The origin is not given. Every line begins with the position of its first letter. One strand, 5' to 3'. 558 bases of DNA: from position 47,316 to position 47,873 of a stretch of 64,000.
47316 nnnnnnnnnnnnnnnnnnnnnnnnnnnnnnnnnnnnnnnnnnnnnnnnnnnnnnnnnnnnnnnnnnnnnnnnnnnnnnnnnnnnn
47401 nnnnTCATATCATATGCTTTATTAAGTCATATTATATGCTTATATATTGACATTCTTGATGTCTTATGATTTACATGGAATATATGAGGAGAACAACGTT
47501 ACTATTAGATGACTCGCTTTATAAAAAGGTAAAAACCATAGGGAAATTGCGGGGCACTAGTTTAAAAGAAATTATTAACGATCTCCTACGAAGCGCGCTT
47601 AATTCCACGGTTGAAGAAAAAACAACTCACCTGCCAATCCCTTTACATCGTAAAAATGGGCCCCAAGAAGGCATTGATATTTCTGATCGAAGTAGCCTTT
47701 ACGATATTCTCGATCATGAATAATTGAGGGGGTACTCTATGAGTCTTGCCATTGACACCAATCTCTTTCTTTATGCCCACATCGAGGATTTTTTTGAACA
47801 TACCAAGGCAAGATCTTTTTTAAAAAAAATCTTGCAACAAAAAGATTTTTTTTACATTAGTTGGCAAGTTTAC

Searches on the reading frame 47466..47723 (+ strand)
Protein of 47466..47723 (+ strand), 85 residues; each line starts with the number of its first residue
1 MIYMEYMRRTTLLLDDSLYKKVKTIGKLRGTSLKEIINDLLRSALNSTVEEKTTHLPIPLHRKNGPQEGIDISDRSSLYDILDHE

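Call 34: search_protein_families(library=pfam, max_evalue=0.1, proteins=[window:47466-47723:+])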
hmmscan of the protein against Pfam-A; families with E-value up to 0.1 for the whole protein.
window:47466-47723:+ (85 aa): 2 families
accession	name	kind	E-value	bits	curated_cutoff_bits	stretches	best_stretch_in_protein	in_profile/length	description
PF19891.5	DUF6364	-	0.0011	19.9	27.3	1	11-56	6-49/70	Family of unknown function (DUF6364)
PF11647.13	MLD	-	0.07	13.7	35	1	15-53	5-43/81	Membrane Localization Domain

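Call 81: search_protein_families(library=ncbifam, max_evalue=0.01, proteins=[window:47466-47723:+])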
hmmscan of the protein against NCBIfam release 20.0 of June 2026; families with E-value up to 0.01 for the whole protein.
window:47466-47723:+ (85 aa): 1 family
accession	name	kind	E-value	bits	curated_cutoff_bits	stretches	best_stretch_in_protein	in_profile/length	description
NF002815.0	PRK02967.1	equivalog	0.00057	19.9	83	1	7-53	1-48/139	nickel-responsive transcriptional regulator NikR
